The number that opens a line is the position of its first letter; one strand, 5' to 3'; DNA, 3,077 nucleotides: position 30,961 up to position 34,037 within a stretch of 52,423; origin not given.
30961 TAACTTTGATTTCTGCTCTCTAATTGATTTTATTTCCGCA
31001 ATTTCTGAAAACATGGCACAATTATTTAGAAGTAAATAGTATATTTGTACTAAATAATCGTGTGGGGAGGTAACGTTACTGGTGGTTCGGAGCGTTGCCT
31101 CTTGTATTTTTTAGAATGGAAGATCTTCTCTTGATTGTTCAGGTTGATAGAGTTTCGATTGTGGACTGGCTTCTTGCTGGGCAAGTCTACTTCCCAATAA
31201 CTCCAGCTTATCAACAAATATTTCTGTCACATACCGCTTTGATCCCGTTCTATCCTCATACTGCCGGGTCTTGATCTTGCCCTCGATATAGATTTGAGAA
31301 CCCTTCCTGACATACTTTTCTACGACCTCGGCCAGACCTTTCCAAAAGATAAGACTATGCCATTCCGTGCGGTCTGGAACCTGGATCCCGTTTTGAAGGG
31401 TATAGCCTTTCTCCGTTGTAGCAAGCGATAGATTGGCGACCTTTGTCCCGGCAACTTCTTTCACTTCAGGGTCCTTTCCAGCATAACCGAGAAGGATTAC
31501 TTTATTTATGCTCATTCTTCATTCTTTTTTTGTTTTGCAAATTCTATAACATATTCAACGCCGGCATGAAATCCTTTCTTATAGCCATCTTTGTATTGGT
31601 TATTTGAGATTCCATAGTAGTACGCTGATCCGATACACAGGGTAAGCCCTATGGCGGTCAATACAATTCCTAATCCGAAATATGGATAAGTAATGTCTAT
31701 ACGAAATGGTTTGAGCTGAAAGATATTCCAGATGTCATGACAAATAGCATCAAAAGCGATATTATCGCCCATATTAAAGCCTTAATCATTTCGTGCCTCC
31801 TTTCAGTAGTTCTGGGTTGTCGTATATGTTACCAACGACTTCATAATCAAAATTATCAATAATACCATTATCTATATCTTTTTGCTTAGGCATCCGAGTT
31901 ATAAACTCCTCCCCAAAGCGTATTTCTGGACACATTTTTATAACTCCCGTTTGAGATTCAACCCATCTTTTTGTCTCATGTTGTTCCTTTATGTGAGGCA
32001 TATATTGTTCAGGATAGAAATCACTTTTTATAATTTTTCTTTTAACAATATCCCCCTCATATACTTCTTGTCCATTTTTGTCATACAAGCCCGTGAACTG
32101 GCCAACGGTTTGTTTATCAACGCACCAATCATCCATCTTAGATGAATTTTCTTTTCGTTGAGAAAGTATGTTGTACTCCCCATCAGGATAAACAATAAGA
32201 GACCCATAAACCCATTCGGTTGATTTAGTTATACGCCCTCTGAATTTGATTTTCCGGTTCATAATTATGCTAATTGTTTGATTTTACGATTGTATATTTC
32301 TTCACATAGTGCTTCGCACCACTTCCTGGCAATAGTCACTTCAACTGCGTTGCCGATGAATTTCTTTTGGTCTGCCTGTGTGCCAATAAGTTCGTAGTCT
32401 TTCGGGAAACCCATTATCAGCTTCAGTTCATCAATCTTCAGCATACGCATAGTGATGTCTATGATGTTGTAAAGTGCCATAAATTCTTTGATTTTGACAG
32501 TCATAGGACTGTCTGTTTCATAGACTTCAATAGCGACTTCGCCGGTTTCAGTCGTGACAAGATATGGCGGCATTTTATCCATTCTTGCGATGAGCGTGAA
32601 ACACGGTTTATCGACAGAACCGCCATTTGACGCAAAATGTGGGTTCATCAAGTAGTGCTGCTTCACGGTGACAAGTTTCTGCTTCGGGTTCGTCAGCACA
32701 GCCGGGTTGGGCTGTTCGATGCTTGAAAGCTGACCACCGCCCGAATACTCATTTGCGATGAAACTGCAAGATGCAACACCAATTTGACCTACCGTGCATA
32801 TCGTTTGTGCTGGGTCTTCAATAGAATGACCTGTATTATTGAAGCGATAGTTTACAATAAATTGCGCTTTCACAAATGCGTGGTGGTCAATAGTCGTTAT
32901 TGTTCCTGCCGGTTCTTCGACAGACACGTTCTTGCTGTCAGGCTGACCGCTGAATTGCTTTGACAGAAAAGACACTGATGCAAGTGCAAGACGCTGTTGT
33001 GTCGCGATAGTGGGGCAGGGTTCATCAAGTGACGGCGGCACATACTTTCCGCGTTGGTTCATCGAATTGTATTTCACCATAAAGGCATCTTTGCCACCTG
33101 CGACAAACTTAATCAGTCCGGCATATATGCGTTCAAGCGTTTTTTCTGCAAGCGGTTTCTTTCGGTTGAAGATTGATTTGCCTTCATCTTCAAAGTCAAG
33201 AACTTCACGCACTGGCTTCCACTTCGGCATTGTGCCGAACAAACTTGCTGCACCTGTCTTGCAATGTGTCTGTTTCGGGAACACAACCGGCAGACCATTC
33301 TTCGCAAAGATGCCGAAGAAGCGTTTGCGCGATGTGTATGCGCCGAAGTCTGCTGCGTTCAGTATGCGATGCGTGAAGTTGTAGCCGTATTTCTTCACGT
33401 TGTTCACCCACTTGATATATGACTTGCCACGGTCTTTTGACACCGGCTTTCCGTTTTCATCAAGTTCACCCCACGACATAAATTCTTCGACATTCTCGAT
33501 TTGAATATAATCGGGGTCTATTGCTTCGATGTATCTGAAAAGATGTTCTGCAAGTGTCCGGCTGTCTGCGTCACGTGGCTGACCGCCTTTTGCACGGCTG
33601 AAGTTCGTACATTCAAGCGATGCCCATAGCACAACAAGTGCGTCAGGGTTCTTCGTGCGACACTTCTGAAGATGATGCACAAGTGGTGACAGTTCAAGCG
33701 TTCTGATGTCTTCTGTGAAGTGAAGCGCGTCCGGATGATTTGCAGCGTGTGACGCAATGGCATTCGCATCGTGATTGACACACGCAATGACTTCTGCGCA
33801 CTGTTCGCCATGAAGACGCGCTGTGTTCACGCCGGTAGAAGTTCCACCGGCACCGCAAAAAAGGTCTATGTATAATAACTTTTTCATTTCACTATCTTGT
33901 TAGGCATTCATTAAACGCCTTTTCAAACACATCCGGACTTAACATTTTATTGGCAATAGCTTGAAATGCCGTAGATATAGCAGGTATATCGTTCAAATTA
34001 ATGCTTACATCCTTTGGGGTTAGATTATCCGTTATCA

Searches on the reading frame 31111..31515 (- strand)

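Call 8: search_protein_families(library=pfam, proteins=[window:31111-31515:-], max_evalue=0.01)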
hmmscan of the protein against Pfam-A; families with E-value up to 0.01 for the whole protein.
window:31111-31515:- (134 aa): 2 families
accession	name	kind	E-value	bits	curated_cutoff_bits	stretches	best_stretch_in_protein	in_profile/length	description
PF00436.31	SSB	-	3.9e-28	98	26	1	3-107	1-104/104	Single-strand binding protein family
PF01336.31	tRNA_anti-codon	-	0.0013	19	27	1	48-107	24-75/75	OB-fold nucleic acid binding domain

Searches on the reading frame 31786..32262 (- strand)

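Call 8: search_protein_families(library=pfam, proteins=[window:31786-32262:-], max_evalue=0.01)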
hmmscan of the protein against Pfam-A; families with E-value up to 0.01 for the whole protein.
window:31786-32262:- (158 aa): 1 family
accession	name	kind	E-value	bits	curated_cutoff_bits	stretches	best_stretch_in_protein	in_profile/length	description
PF09643.15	YopX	-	1.2e-19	71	22.4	1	6-154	1-128/128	YopX protein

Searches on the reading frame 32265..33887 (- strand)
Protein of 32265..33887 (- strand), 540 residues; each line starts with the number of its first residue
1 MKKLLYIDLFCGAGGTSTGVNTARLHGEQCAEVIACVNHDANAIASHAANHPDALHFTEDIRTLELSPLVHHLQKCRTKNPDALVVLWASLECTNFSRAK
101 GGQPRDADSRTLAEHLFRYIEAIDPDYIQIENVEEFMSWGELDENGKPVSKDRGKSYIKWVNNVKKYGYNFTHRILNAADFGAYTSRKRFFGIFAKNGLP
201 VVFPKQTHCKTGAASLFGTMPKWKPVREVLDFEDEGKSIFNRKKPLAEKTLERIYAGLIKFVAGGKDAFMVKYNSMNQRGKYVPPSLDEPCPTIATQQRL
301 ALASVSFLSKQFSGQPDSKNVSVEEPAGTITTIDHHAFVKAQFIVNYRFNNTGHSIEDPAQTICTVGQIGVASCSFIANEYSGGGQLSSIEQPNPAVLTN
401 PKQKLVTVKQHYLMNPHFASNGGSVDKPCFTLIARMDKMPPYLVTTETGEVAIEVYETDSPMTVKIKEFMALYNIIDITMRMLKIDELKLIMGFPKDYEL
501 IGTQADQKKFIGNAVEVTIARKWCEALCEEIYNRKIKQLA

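Call 8: search_protein_families(library=pfam, proteins=[window:32265-33887:-], max_evalue=0.01)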
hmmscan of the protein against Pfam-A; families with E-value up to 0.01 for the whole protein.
window:32265-33887:- (540 aa): 1 family
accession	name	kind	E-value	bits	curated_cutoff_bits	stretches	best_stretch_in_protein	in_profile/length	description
PF00145.23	DNA_methylase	-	3e-30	106.2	22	2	7-202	4-168/324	C-5 cytosine-specific DNA methylase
